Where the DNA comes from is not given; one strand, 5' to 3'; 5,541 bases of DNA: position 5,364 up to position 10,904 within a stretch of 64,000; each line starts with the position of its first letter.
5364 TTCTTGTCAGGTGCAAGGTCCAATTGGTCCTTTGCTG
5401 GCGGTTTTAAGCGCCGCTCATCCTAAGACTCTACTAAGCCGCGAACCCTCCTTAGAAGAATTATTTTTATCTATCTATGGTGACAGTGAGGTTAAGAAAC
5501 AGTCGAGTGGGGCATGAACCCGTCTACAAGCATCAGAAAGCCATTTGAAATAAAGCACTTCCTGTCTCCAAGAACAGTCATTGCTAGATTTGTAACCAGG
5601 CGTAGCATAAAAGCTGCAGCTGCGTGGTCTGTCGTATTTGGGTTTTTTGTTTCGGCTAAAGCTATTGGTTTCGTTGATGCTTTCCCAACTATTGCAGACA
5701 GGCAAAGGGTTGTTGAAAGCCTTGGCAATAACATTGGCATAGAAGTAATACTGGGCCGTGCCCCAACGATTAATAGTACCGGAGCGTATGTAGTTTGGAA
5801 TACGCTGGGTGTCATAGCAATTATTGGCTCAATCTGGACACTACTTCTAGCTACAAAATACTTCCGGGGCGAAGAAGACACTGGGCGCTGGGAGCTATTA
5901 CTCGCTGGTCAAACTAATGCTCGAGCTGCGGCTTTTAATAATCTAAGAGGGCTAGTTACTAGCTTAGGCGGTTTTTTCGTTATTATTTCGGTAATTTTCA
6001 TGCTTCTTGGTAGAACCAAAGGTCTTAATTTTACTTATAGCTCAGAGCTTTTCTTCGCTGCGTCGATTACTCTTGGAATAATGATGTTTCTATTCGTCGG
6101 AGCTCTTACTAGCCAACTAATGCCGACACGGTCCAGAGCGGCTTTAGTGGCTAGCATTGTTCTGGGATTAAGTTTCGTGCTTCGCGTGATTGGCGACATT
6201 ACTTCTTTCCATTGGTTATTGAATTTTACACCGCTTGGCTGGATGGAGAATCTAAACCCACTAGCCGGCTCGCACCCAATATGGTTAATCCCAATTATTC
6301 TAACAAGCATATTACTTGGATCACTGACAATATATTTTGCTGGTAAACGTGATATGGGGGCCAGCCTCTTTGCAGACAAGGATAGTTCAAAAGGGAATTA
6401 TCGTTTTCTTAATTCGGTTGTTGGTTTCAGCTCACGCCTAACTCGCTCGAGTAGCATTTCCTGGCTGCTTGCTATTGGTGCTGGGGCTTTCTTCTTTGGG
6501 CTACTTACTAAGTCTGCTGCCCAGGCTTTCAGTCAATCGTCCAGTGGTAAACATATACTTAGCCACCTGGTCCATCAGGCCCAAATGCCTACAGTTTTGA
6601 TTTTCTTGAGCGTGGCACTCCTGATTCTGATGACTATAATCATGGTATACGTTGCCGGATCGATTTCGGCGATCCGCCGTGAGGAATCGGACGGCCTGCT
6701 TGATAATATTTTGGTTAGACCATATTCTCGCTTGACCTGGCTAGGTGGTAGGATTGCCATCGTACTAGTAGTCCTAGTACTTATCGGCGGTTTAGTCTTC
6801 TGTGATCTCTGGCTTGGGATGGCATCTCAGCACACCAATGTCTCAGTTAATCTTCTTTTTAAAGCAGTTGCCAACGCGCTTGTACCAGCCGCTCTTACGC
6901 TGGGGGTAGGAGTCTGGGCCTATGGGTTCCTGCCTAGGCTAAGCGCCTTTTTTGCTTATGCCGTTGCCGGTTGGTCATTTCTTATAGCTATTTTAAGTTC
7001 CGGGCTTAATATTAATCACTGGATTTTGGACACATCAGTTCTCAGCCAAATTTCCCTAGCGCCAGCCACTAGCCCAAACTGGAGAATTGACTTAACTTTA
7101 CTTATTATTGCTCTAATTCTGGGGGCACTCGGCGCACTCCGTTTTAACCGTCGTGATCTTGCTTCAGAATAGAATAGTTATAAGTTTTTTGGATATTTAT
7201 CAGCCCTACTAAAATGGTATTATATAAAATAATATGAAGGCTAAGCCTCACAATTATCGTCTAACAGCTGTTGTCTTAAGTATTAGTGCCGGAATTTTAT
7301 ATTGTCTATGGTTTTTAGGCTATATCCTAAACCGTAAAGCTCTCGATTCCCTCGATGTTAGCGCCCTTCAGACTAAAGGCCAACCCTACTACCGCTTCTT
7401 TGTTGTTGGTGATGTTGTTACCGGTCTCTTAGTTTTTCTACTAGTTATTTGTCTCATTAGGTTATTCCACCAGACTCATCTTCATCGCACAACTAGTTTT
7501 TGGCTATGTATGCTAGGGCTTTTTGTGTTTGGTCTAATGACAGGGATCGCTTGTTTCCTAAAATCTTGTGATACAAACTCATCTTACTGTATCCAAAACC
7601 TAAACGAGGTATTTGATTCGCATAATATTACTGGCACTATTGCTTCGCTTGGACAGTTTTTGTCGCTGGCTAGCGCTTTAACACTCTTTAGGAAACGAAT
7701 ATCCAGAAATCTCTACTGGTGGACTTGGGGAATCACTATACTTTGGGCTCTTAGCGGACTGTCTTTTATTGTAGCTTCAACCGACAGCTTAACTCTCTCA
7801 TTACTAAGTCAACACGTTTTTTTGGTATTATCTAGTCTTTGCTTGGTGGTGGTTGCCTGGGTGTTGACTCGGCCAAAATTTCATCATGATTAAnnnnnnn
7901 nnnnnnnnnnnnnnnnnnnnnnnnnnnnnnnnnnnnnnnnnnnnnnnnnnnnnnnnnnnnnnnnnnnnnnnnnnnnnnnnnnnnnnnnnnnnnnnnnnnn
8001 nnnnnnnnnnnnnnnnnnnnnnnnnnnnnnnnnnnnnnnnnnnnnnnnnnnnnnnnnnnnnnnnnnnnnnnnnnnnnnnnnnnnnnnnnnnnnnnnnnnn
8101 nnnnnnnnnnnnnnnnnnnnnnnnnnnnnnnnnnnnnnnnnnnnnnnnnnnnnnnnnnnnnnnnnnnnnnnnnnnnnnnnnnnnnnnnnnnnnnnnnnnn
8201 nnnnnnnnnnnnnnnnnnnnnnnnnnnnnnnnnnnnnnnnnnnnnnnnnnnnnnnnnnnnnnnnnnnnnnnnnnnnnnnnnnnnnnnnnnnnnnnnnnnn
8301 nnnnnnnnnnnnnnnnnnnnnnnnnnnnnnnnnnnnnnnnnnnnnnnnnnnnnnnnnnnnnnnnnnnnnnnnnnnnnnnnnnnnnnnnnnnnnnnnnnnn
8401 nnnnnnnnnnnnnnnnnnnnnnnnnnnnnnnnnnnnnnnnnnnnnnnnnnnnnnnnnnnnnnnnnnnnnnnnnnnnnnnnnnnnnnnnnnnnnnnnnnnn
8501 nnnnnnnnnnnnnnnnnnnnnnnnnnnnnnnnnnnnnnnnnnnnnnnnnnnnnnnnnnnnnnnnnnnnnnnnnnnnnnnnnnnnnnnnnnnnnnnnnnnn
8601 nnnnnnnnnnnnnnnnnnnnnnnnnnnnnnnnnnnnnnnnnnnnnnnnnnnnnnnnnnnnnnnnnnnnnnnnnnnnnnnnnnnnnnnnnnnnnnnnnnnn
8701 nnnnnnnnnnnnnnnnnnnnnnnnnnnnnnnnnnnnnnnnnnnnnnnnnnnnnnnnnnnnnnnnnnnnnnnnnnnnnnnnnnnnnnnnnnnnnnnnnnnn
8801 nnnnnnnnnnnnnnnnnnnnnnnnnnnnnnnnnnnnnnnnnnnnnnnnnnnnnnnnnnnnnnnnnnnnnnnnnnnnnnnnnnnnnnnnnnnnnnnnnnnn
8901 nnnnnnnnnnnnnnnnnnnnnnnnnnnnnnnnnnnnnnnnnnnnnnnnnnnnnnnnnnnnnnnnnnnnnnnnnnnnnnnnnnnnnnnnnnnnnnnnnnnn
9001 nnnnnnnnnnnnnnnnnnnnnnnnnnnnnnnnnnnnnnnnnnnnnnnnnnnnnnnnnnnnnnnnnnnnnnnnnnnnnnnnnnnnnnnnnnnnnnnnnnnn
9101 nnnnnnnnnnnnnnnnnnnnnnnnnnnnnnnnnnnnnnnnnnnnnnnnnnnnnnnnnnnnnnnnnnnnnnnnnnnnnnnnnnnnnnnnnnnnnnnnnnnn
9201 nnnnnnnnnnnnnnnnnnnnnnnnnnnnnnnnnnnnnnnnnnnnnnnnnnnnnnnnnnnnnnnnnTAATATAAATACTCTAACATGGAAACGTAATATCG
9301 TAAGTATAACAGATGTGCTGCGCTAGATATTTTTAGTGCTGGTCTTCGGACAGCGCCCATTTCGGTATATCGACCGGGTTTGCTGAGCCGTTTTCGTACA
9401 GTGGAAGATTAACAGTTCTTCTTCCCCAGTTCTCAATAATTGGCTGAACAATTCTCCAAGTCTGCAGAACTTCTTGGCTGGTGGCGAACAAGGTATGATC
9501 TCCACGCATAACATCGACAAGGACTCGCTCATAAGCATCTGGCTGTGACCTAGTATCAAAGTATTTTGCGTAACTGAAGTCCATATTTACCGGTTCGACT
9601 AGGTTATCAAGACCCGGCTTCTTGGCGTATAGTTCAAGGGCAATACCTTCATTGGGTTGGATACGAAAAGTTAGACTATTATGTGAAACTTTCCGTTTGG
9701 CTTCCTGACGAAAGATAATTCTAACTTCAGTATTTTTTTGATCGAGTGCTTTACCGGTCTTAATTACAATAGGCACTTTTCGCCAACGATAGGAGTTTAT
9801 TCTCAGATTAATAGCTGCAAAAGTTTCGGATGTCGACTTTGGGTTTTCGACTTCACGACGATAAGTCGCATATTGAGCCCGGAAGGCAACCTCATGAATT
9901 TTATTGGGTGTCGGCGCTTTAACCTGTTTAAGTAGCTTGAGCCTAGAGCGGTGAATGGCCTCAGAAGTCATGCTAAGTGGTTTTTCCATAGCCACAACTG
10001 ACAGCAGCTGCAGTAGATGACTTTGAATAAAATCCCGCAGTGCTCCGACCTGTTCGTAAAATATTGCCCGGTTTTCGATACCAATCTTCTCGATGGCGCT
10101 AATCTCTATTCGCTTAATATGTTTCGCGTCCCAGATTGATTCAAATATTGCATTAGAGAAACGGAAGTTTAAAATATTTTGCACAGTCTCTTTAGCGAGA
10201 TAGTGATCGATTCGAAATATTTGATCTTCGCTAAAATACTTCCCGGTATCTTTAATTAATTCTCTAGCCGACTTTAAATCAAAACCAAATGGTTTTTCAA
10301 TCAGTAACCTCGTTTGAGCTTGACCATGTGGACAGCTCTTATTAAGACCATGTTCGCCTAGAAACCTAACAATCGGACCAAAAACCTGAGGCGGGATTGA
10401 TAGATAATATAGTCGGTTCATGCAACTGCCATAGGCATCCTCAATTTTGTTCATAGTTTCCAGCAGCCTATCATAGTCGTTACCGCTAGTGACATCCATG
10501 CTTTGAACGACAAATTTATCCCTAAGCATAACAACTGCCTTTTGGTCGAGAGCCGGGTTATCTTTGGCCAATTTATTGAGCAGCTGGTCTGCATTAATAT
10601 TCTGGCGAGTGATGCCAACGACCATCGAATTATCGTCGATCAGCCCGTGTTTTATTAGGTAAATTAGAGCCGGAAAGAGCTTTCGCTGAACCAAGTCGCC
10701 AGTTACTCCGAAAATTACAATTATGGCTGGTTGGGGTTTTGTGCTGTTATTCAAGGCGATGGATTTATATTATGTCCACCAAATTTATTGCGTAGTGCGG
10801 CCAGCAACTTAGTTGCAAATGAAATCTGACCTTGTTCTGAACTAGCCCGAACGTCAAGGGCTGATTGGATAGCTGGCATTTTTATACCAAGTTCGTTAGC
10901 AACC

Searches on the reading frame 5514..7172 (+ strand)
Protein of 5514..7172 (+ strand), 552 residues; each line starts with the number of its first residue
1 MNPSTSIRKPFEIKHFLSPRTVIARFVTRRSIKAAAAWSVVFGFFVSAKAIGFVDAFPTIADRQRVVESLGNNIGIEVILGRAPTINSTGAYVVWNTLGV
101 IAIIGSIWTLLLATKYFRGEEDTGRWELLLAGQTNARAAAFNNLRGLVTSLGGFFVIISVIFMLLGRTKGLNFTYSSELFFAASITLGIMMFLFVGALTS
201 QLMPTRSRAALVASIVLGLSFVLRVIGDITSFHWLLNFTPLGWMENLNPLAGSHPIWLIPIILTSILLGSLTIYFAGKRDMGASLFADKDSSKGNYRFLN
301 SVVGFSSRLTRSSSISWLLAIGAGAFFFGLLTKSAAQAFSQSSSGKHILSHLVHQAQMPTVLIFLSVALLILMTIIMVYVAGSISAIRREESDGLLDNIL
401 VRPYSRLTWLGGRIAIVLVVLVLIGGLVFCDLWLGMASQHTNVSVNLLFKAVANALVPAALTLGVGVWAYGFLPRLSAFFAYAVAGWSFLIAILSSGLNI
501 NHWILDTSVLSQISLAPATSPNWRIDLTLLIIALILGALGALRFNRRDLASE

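Call 98: search_protein_families(library=pfam, proteins=[window:5514-7172:+], max_evalue=0.00001)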
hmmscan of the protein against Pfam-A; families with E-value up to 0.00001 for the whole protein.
window:5514-7172:+ (552 aa): 0 families

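Call 101: search_protein_families(library=pfam, proteins=[window:5514-7172:+], max_evalue=0.01)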
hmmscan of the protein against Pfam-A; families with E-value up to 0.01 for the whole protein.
window:5514-7172:+ (552 aa): 3 families
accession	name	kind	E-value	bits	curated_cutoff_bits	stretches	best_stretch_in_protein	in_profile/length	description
PF12679.13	ABC2_membrane_2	-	2.6e-05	24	27.2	1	29-237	9-209/283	ABC-2 family transporter protein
PF12730.13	ABC2_membrane_4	-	5e-05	23.8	27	1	355-460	43-146/179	ABC-2 family transporter protein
PF13056.11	DUF3918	-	0.0089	16.1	21.3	0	454-472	2-20/43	Protein of unknown function (DUF3918)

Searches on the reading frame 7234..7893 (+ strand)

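Call 98: search_protein_families(library=pfam, proteins=[window:7234-7893:+], max_evalue=0.00001)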
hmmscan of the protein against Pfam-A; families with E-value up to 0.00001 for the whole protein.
window:7234-7893:+ (219 aa): 1 family
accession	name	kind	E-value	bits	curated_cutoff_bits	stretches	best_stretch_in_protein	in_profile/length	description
PF06197.19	DUF998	-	2.2e-07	31.1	30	1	18-209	3-183/184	Protein of unknown function (DUF998)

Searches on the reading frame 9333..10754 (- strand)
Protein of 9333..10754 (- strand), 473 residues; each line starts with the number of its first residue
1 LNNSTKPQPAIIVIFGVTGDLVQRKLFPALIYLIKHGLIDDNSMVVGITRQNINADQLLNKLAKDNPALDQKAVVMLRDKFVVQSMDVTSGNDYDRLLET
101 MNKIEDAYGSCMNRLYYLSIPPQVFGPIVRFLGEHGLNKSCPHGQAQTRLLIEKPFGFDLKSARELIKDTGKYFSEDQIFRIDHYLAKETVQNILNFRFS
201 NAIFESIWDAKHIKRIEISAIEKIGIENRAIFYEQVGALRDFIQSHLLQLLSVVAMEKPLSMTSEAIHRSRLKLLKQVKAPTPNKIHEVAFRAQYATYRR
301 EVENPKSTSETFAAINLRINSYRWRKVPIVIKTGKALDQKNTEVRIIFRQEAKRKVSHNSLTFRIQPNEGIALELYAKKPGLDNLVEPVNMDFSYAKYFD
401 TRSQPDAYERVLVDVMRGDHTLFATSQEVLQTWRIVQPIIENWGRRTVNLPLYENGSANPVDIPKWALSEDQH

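Call 99: search_protein_families(library=pfam, proteins=[window:9333-10754:-], max_evalue=0.00001)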
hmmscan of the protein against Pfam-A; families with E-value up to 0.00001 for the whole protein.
window:9333-10754:- (473 aa): 2 families
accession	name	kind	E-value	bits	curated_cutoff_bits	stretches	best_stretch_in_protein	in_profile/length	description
PF02781.21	G6PD_C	-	6.6e-88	295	27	1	196-465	2-286/296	Glucose-6-phosphate dehydrogenase, C-terminal domain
PF00479.28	G6PD_N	-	2.9e-50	171.9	22.1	1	13-193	1-183/183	Glucose-6-phosphate dehydrogenase, NAD binding domain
